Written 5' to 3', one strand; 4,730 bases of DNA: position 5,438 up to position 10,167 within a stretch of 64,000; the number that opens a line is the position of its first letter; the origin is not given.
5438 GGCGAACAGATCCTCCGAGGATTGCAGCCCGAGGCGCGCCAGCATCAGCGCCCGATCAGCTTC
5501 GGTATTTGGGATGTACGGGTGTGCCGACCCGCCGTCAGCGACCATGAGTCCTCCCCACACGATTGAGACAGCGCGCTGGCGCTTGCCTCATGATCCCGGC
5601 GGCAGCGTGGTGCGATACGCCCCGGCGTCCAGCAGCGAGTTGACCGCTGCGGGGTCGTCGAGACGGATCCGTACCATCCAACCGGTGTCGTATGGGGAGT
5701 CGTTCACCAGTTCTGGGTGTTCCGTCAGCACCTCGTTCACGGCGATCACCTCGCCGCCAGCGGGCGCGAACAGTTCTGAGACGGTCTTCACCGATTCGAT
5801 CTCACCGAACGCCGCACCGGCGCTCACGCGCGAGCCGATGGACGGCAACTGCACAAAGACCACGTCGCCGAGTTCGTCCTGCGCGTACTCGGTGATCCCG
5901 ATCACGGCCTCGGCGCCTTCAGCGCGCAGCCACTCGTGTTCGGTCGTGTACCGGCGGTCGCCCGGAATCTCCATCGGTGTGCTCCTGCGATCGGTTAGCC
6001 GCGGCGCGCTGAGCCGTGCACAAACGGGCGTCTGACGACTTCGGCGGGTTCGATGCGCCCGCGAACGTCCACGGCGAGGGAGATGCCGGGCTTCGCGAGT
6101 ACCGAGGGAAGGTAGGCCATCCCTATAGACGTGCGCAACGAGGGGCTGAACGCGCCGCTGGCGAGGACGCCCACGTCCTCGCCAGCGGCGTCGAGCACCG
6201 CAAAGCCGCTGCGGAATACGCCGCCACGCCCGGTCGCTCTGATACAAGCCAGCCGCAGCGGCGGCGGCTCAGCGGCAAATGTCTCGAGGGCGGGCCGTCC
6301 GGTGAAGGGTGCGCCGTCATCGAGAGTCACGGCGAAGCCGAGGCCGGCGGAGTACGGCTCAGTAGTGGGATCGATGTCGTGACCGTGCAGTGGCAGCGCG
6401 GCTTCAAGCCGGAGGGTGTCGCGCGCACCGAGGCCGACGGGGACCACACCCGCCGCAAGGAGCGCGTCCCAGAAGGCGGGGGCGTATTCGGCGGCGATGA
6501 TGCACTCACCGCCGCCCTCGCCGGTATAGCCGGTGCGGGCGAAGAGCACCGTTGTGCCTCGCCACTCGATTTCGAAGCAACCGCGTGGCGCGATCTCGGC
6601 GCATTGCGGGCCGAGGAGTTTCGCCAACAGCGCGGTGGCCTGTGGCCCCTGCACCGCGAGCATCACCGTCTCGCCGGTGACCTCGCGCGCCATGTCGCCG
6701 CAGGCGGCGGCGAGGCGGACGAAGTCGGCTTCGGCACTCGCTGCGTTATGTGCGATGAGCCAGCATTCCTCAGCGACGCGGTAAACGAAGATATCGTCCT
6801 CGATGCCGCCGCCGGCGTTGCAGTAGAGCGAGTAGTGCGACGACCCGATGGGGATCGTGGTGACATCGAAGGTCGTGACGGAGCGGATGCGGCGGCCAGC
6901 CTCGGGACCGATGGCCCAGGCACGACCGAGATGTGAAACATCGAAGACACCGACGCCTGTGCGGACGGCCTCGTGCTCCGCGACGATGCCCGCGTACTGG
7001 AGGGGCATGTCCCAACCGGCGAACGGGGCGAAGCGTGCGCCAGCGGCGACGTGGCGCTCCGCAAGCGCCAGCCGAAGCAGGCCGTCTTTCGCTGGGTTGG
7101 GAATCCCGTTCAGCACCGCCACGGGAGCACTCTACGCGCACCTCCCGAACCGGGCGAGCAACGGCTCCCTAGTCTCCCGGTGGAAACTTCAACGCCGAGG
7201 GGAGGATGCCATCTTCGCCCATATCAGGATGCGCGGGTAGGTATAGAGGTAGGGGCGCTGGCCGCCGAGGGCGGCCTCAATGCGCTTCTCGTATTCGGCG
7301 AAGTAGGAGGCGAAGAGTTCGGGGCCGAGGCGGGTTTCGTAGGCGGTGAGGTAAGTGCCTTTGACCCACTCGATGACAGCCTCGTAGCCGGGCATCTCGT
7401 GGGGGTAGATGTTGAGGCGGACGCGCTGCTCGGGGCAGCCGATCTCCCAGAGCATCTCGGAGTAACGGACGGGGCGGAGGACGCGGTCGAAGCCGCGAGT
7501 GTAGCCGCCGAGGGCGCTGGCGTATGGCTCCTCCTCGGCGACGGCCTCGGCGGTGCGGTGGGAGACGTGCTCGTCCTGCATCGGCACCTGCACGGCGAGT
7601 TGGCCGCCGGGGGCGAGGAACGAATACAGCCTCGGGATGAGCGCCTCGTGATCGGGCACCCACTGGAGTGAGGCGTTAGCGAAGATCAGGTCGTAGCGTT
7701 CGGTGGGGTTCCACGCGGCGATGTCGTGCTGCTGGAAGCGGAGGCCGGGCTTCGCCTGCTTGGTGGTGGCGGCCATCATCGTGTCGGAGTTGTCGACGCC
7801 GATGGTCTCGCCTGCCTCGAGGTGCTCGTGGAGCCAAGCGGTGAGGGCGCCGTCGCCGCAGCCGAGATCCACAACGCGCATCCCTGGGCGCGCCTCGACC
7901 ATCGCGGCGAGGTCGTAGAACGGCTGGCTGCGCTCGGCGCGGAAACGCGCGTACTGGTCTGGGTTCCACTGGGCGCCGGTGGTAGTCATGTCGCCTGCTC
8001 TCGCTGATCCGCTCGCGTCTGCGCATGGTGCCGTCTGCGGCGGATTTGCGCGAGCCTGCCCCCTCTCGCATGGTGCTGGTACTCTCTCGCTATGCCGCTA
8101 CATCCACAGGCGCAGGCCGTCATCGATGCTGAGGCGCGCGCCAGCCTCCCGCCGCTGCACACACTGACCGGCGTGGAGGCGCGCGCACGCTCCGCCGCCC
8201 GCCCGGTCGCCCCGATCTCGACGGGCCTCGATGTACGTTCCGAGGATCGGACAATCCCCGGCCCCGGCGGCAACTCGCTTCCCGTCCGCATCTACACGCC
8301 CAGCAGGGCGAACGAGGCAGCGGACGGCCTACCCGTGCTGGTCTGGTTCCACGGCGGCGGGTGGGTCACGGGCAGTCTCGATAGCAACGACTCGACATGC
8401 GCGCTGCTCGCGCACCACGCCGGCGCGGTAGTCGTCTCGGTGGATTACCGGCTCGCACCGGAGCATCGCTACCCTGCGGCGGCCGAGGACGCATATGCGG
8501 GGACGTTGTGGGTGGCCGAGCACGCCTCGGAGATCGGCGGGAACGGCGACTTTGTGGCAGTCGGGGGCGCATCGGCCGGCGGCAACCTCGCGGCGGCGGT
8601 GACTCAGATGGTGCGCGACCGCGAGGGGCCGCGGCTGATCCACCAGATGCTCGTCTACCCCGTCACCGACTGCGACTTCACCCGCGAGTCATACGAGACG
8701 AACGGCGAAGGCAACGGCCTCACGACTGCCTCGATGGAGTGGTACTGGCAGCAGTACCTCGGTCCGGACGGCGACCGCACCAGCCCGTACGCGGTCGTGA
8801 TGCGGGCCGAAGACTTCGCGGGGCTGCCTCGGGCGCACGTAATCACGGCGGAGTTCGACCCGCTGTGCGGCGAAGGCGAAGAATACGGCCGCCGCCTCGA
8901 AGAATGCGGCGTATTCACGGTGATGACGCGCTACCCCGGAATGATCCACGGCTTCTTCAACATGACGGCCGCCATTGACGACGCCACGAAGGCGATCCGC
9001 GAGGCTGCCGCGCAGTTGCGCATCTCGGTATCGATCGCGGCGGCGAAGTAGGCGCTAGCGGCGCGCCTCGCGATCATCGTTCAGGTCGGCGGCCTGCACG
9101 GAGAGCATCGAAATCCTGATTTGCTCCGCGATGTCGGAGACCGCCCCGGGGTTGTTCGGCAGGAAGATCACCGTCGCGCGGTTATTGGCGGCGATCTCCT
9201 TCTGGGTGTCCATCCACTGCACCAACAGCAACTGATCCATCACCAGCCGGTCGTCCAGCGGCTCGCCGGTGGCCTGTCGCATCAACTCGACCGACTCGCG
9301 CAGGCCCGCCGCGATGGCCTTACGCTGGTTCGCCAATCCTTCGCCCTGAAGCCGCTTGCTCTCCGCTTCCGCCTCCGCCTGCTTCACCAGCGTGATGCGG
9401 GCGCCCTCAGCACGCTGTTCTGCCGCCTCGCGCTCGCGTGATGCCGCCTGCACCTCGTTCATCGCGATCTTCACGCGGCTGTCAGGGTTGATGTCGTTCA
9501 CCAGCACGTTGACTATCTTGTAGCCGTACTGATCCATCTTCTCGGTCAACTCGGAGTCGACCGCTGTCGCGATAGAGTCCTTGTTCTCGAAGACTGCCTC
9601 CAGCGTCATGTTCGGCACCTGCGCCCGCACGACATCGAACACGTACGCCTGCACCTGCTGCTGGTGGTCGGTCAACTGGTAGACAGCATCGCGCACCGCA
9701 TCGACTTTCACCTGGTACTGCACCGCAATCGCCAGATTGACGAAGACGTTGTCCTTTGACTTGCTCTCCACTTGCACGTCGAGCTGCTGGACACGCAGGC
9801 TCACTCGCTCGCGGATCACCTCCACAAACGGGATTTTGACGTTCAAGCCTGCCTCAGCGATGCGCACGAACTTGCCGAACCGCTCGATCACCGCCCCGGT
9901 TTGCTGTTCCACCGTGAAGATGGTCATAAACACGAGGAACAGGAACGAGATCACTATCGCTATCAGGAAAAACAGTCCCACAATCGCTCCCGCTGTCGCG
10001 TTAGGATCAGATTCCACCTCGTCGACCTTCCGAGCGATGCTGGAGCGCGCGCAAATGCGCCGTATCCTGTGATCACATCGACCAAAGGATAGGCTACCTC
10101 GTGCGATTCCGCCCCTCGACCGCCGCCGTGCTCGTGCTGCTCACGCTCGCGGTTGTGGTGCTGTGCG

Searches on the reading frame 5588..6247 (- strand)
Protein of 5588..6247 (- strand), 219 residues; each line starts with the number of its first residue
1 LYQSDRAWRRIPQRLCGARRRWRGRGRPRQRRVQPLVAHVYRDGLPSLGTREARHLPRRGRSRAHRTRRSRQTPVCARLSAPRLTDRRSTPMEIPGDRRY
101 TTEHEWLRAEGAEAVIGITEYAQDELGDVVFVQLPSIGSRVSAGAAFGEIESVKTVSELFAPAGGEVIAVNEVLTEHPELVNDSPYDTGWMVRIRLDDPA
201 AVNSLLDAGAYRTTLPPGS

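Call 66: search_protein_families(library=pfam, proteins=[window:5588-6247:-], max_evalue=0.00001)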
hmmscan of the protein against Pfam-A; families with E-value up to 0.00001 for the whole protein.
window:5588-6247:- (219 aa): 1 family
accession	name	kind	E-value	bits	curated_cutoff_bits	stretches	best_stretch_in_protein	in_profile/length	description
PF01597.25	GCV_H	-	1.4e-39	135.2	22.2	1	98-215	1-119/122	Glycine cleavage H-protein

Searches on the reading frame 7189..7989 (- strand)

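Call 8: search_protein_families(library=pfam, proteins=[window:7189-7989:-], max_evalue=0.01)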
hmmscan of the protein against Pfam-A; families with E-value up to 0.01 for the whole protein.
window:7189-7989:- (266 aa): 13 families
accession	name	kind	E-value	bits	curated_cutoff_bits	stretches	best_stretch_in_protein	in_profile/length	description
PF13489.12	Methyltransf_23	-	6.9e-17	62.1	27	1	14-145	2-128/164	Methyltransferase domain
PF13649.12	Methyltransf_25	-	7.2e-17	62.3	27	1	39-129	1-97/97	Methyltransferase domain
PF08242.18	Methyltransf_12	-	4.6e-15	56.6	30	1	40-131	1-98/98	Methyltransferase domain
PF13847.12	Methyltransf_31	-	5.8e-15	55.7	27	1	34-143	2-119/145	Methyltransferase domain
PF08241.18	Methyltransf_11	-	2.7e-14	54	21.2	1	40-132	1-94/95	Methyltransferase domain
PF07021.18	MetW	-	4.2e-06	27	21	1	33-110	11-87/193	Methionine biosynthesis protein MetW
PF01135.25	PCMT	-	6.7e-06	26.5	20.3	1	30-138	68-176/210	Protein-L-isoaspartate(D-aspartate) O-methyltransferase (PCMT)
PF05175.20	MTS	-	1e-05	25.7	23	1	31-131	27-136/170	Methyltransferase small domain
PF01728.25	FtsJ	-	3.5e-05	24.2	24.1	1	34-100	20-85/181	FtsJ-like methyltransferase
PF01209.24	Ubie_methyltran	-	0.00019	21.3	20.1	1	30-133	42-151/233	ubiE/COQ5 methyltransferase family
PF06325.19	PrmA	-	0.00069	19.6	22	1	34-133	160-258/296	Ribosomal protein L11 methyltransferase (PrmA)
PF05401.17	NodS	-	0.0031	17.8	24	1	36-133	44-144/201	Nodulation protein S (NodS)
PF13679.12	Methyltransf_32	-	0.007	16.8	27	0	31-80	21-74/143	Methyltransferase domain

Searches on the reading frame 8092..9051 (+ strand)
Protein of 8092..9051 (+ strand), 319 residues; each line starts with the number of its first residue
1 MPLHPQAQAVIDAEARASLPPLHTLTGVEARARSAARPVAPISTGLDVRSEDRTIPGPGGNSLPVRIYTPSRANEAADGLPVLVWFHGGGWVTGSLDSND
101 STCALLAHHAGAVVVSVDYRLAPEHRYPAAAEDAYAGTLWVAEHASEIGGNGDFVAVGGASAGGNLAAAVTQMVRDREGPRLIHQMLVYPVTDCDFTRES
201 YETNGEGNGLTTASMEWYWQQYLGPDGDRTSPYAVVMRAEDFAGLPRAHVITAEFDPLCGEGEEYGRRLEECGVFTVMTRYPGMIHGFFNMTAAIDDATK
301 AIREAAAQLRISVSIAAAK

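Call 8: search_protein_families(library=pfam, proteins=[window:8092-9051:+], max_evalue=0.01)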
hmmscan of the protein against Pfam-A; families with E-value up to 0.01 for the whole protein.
window:8092-9051:+ (319 aa): 3 families
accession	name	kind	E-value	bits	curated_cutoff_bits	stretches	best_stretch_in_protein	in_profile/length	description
PF07859.19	Abhydrolase_3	-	1.2e-73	247.8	25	1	83-289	1-209/210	alpha/beta hydrolase fold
PF20434.5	BD-FAE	-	4.6e-20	72.5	26.8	1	67-171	3-107/215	BD-FAE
PF00135.34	COesterase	-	2.4e-15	57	27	1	62-174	85-204/515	Carboxylesterase family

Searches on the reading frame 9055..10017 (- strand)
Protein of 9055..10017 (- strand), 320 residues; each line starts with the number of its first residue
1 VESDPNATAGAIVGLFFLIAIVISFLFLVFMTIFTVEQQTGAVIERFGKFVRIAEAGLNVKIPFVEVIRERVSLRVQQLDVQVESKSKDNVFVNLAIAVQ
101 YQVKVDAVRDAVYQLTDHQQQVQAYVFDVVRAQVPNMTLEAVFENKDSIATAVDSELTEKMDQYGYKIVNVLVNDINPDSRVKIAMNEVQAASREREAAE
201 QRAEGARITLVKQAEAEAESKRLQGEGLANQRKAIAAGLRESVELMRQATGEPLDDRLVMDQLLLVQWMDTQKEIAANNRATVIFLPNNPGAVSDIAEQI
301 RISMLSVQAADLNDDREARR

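Call 8: search_protein_families(library=pfam, proteins=[window:9055-10017:-], max_evalue=0.01)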
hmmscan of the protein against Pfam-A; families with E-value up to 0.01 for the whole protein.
window:9055-10017:- (320 aa): 1 family
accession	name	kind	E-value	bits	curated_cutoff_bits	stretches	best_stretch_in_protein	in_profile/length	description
PF01145.31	Band_7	-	8.7e-35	120.8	23.6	1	35-205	2-174/176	SPFH domain / Band 7 family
